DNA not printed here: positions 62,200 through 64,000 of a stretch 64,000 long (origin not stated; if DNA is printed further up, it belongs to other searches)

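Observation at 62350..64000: PEP mutase-nucleotidyltransferase fusion at the end of the nonulosonic-acid cluster: a probable phosphonate-decorated glycan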

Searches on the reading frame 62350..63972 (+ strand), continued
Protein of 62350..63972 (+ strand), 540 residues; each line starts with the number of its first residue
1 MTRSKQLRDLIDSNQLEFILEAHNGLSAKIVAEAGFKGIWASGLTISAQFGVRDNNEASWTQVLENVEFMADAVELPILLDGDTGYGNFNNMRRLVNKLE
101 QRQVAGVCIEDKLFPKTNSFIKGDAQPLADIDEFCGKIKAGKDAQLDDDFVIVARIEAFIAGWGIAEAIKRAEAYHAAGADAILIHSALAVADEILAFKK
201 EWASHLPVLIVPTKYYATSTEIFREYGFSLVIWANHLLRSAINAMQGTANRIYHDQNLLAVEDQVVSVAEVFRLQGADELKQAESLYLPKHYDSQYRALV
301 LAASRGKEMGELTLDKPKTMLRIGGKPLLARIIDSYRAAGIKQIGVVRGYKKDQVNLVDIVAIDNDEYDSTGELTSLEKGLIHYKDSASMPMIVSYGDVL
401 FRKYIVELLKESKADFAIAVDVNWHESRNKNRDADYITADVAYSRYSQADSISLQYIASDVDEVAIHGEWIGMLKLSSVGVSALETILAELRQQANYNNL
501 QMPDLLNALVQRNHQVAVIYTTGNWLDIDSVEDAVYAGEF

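Call 27: search_solved_structures(query=window:62350-63972:+, max_evalue=0.001, show_alignments=1)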
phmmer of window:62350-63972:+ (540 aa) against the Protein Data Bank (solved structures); distinct sequences matched with E-value up to 0.001: 28.
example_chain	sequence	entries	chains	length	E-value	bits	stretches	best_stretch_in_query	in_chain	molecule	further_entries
1m1b_A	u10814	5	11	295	2.3e-124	419.2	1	3-291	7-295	PHOSPHOENOLPYRUVATE PHOSPHOMUTASE | PROTEIN (PHOSPHOENOLPYRUVATE MUTASE)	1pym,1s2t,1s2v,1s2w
1s2u_A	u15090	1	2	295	3e-123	415.5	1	3-291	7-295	Phosphoenolpyruvate phosphomutase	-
5unc_A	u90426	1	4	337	1.5e-73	251.5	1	5-287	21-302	PHOSPHOENOLPYRUVATE PHOSPHOMUTASE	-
2dua_A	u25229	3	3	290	3.8e-64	220.5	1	1-288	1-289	Phosphonopyruvate hydrolase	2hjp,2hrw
4iqd_A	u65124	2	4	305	1.6e-26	96.4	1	6-248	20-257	Carboxyvinyl-carboxyphosphonate phosphorylmutase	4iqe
1zlp_A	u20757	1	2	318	1.2e-23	86.9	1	11-235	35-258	petal death protein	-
9hra_A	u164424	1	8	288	8.8e-21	77.5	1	11-257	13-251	2-methylisocitrate lyase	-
9hgk_A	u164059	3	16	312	1.1e-20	77.1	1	11-257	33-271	2-methylisocitrate lyase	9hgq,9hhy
1xg3_A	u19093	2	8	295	1.2e-20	77.1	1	14-271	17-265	Probable methylisocitrate lyase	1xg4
3eoo_A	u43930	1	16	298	2.4e-20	76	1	18-219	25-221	Methylisocitrate lyase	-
9hgo_A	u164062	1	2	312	3e-20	75.7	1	11-257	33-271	2-methylisocitrate lyase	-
1mum_A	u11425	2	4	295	3.9e-20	75.3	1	14-271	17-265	2-methylisocitrate lyase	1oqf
9hhs_A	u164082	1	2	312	4.1e-20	75.3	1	11-257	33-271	2-methylisocitrate lyase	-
6t4v_C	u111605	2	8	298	3.3e-19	72.3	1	19-253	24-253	2-methylisocitrate lyase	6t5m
1o5q_A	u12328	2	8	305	1.4e-18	70.2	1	14-268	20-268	Probable methylisocitrate lyase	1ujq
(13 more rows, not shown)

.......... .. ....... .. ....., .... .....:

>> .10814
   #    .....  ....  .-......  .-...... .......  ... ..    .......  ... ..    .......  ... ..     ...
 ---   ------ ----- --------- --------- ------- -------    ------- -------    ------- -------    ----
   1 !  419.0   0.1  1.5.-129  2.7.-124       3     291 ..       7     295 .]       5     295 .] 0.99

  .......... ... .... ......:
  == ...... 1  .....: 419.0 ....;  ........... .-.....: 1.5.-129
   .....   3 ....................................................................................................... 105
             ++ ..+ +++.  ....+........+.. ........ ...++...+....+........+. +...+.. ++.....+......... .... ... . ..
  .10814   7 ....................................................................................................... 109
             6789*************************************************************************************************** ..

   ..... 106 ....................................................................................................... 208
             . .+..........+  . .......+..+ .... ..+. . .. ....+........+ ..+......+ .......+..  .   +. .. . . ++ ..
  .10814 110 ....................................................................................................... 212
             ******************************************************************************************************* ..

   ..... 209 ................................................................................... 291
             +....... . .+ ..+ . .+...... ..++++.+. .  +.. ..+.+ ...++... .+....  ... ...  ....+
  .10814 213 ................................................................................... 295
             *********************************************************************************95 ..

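Call 28: search_solved_structures(query=L001:13834-14607:+, max_evalue=0.001)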
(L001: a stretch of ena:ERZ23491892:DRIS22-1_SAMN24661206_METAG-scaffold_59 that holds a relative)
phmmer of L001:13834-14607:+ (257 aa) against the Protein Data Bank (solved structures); distinct sequences matched with E-value up to 0.001: 24.
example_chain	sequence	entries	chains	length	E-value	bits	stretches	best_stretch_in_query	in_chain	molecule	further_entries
6pd1_A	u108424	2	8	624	2.8e-32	115.3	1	6-252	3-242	Nucleotidyl transferase/aminotransferase, class V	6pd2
1jyk_A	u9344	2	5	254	5.8e-14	55.3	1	8-130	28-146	CTP:phosphocholine Cytidylyltransferase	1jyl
8yre_D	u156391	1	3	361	1.7e-09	40.7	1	8-118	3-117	Mannose-1-phosphate guanylyltransferase 1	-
7x8j_A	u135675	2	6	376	1.7e-09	40.7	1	8-118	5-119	Mannose-1-phosphate guanylyltransferase 1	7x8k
5z09_A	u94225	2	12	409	6.6e-09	38.8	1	8-190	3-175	Dual sugar-1-phosphate nucleotidylyltransferase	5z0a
2ggo_A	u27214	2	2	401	1.2e-08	37.9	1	8-190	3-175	401aa long hypothetical glucose-1-phosphate thymidylyltransferase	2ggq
2xme_A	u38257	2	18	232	2.9e-07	33.4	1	7-125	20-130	CTP-INOSITOL-1-PHOSPHATE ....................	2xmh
4jd0_A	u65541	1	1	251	5e-07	32.6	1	7-248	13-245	Nucleotidyl transferase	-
7whr_B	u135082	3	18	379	5.2e-07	32.6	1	8-100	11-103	Nucleotidyl transferase family protein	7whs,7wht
8hhd_A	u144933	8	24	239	6.5e-07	32.3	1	7-70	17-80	Nucleotidyl transferase | N-acetylmuramate alpha-1-phosphate uridylyltransferase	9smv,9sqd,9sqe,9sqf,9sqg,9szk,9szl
5xhw_A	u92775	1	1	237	1.1e-06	31.5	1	8-92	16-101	Putative 6-deoxy-D-mannoheptose pathway protein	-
6jq8_A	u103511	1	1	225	1.3e-06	31.2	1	8-92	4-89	Putative 6-deoxy-D-mannoheptose pathway protein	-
4mnd_A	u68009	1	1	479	1.8e-06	30.8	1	7-124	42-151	CTP L-myo-inositol-1-phosphate cytidylyltransferase/CDP-L-myo-inositol myo-inositolphospho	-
7d72_K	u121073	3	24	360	7e-06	28.9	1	8-102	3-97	Mannose-1-phosphate guanyltransferase beta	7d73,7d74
1tzf_A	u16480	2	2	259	1.3e-05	28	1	7-77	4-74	Glucose-1-phosphate cytidylyltransferase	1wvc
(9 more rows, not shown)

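Call 29: find_homologous_proteins(query=L001:14614-15948:+, max_evalue=0.001)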
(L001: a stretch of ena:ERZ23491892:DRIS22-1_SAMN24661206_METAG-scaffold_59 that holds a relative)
Query L001:14614-15948:+ (444 aa): 21 proteins with E <= 0.001 among 4271 candidates.
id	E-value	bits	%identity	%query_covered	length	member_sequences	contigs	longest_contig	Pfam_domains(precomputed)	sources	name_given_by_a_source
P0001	0.0e+0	1021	100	100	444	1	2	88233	-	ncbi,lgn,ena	-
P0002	7.3e-107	376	41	98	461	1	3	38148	-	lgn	-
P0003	1.9e-100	355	41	98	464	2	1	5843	-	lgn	-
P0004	1.2e-98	349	37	99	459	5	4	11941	-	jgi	-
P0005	3.6e-97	344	38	98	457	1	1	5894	-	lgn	-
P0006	4.2e-94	334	40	98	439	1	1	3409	PF02350.26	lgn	-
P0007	2.2e-93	331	37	98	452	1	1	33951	-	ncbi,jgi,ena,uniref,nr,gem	ncbi:MAG: hypothetical protein COB67_04165 [SAR324 cluster bacterium]|uniref:Uncharacterized protein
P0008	8.9e-93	329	38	98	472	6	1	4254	-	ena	-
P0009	3.4e-91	324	38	98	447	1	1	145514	-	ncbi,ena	-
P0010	1.5e-90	322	39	98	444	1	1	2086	-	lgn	-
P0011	1.3e-89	319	38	98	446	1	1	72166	-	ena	-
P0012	2.7e-89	318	38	99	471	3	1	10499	-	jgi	jgi:hypothetical protein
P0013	2.5e-88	315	39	99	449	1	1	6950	PF02350.26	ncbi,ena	-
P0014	1.5e-86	309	39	98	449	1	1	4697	PF02350.26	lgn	-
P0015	3.1e-83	298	37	98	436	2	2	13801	PF02350.26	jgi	-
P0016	6.3e-82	294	36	98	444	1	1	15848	-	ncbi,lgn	-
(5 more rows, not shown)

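Call 30: find_encoding_contigs(protein=P0009, flank=10000, max_places=2)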
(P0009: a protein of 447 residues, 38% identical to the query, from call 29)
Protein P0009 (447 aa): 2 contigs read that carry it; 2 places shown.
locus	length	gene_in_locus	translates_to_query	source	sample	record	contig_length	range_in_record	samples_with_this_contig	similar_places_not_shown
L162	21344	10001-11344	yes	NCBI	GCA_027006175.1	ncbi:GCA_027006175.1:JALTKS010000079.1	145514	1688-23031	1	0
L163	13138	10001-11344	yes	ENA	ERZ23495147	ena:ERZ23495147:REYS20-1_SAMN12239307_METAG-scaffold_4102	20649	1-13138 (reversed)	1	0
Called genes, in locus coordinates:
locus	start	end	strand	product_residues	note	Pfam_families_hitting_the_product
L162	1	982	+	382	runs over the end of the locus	PF01041:DegT_DnrJ_EryC1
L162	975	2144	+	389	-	PF02350:Epimerase_2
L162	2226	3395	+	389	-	-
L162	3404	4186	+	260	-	PF00977:His_biosynth, PF03060:NMO (faint), PF05690:ThiG (faint)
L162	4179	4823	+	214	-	PF00117:GATase, PF07685:GATase_3, PF01174:SNO (faint), PF07722:Peptidase_C26 (faint)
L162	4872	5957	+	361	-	PF03102:NeuB, PF08666:SAF (weak)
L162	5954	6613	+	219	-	PF17836:PglD_N, PF00132:Hexapep (faint), PF25087:GMPPB_C (faint), PF14602:Hexapep_2 (faint), PF25084:LbH_EIF2B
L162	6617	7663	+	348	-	PF00571:CBS (weak), PF00483:NTP_transferase, PF12804:NTP_transf_3 (weak)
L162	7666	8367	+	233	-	PF02348:CTP_transf_3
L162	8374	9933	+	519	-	-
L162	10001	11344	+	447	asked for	-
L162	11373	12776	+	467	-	-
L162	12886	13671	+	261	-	PF13578:Methyltransf_24 (faint)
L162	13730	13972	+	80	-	-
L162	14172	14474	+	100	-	-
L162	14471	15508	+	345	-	PF01522:Polysacc_deac_1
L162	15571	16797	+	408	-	PF13714:PEP_mutase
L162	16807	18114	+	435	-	PF01467:CTP_transf_like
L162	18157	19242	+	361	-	PF02776:TPP_enzyme_N, PF02775:TPP_enzyme_C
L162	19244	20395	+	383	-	PF02350:Epimerase_2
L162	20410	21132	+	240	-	PF02348:CTP_transf_3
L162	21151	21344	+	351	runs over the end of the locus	PF03102:NeuB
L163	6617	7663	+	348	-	PF00571:CBS (weak), PF00483:NTP_transferase, PF12804:NTP_transf_3 (weak)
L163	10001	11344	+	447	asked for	-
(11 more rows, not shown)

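Call 31: find_encoding_contigs(protein=P0007, flank=10000, max_places=2)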
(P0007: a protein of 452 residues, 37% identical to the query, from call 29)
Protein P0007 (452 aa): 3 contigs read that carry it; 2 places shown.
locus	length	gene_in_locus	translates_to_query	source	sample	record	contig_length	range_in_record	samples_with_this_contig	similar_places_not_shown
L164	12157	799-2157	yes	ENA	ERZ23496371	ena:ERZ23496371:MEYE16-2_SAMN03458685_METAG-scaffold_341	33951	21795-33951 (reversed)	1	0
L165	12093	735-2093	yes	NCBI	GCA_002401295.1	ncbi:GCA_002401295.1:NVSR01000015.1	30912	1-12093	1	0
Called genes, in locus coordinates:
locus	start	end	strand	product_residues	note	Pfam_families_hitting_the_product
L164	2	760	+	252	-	?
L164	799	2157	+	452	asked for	-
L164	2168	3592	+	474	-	-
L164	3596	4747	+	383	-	PF02350:Epimerase_2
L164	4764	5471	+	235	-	PF02348:CTP_transf_3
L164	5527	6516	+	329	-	PF01522:Polysacc_deac_1 (faint)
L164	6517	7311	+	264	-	PF00551:Formyl_trans_N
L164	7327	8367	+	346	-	PF03102:NeuB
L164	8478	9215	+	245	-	PF13649:Methyltransf_25 (weak)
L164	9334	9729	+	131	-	-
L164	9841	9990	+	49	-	PF19451:DUF5989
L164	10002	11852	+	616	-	PF02543:Carbam_trans_N, PF16861:Carbam_trans_C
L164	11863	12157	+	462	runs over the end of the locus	PF13472:Lipase_GDSL_2 (faint)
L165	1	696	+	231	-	PF13476:AAA_23 (weak), PF13555:AAA_29 (weak), PF00005:ABC_tran, PF13304:AAA_21 (faint), PF02463:SMC_N (weak)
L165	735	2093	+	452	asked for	-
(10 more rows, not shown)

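Call 32: find_encoding_contigs(protein=P0002, flank=10000, max_places=2)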
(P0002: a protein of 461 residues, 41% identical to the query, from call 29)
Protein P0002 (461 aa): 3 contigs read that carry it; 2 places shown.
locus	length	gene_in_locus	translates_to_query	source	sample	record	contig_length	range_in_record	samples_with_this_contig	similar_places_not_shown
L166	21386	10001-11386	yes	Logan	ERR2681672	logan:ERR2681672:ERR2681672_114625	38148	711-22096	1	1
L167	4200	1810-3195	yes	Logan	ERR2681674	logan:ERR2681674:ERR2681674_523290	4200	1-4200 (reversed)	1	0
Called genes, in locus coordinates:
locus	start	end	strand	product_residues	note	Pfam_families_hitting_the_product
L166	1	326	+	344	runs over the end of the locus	?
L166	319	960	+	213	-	PF17836:PglD_N, PF14602:Hexapep_2 (faint), PF25084:LbH_EIF2B (weak), PF25087:GMPPB_C (faint), PF00132:Hexapep (weak)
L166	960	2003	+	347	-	PF00571:CBS (weak), PF00483:NTP_transferase, PF12804:NTP_transf_3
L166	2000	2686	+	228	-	PF02348:CTP_transf_3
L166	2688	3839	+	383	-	-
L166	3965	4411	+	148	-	PF01467:CTP_transf_like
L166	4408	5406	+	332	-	-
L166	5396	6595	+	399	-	PF02776:TPP_enzyme_N, PF02775:TPP_enzyme_C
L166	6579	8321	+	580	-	PF00664:ABC_membrane, PF00005:ABC_tran, PF02463:SMC_N (faint), PF13304:AAA_21 (faint)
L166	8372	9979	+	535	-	PF13714:PEP_mutase, PF12804:NTP_transf_3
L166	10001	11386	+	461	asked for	-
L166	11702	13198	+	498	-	-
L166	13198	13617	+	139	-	PF03102:NeuB, PF08666:SAF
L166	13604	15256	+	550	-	-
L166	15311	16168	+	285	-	PF05050:Methyltransf_21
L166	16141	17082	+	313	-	PF01135:PCMT (weak), PF05050:Methyltransf_21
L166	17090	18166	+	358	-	-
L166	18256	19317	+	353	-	PF12715:Abhydrolase_7 (weak)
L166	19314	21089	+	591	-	PF00733:Asn_synthase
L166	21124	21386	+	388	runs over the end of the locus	PF13439:Glyco_transf_4, PF13579:Glyco_trans_4_4, PF00534:Glycos_transf_1, PF13692:Glyco_trans_1_4, PF20706:GT4-conflict (weak)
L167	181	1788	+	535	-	PF13714:PEP_mutase, PF12804:NTP_transf_3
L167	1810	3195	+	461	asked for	-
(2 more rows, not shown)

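Call 33: find_encoding_contigs(protein=P0011, flank=10000, max_places=2)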
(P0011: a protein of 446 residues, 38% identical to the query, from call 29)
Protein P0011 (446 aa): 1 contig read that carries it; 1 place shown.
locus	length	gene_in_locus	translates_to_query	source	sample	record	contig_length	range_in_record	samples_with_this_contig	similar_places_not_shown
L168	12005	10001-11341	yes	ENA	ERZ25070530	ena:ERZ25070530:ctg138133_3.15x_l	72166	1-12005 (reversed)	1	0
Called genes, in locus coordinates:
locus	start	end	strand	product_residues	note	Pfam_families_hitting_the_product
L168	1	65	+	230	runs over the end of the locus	PF02348:CTP_transf_3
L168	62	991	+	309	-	-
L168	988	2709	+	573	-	PF02543:Carbam_trans_N, PF16861:Carbam_trans_C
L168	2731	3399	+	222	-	PF02585:PIG-L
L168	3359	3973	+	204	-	PF13302:Acetyltransf_3, PF13420:Acetyltransf_4, PF13523:Acetyltransf_8 (faint), PF00583:Acetyltransf_1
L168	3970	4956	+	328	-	PF01408:GFO_IDH_MocA (weak)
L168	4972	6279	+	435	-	PF01041:DegT_DnrJ_EryC1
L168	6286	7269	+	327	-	-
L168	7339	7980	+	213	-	PF02348:CTP_transf_3, PF12804:NTP_transf_3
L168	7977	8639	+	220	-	PF17836:PglD_N, PF25084:LbH_EIF2B (faint), PF25087:GMPPB_C (faint), PF00132:Hexapep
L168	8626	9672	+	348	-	PF00571:CBS (weak), PF00483:NTP_transferase, PF12804:NTP_transf_3 (weak)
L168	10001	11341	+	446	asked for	-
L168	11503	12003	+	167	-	?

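Call 36: find_encoding_contigs(protein=P0016, flank=10000, max_places=1)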
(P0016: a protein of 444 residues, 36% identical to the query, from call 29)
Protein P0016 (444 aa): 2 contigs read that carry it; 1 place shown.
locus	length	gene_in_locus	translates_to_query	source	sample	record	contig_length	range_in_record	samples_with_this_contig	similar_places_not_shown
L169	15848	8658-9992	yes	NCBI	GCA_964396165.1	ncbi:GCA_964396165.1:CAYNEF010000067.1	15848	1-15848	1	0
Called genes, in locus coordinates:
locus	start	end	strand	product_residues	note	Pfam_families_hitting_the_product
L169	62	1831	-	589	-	PF00664:ABC_membrane, PF00005:ABC_tran, PF02463:SMC_N (faint)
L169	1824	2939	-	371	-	PF03102:NeuB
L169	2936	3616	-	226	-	PF02585:PIG-L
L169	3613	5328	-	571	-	PF02543:Carbam_trans_N, PF16861:Carbam_trans_C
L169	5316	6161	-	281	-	-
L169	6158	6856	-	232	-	PF02348:CTP_transf_3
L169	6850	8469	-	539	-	-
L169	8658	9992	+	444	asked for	-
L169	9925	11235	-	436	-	-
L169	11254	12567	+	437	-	PF13472:Lipase_GDSL_2 (faint)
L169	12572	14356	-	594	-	PF13522:GATase_6, PF13537:GATase_7, PF00733:Asn_synthase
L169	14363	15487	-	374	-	PF00534:Glycos_transf_1, PF13692:Glyco_trans_1_4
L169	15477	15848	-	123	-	?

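Call 37: find_encoding_contigs(protein=P0015, flank=10000, max_places=1)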
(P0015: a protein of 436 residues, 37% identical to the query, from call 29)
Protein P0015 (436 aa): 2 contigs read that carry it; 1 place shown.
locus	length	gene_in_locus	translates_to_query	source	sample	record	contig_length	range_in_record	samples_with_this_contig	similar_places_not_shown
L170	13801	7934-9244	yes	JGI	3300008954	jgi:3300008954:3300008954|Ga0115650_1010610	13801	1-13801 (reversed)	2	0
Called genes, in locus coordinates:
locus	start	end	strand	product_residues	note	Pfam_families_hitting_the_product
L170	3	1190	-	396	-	?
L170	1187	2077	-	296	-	PF03102:NeuB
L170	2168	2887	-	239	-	PF02348:CTP_transf_3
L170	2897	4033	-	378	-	-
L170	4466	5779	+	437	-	-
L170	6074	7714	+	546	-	PF02310:B12-binding, PF04055:Radical_SAM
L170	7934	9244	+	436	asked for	PF02350:Epimerase_2 (weak)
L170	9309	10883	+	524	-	PF02310:B12-binding, PF04055:Radical_SAM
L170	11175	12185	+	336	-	PF00657:Lipase_GDSL (faint), PF13472:Lipase_GDSL_2 (faint)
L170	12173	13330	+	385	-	PF12715:Abhydrolase_7 (faint)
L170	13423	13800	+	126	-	?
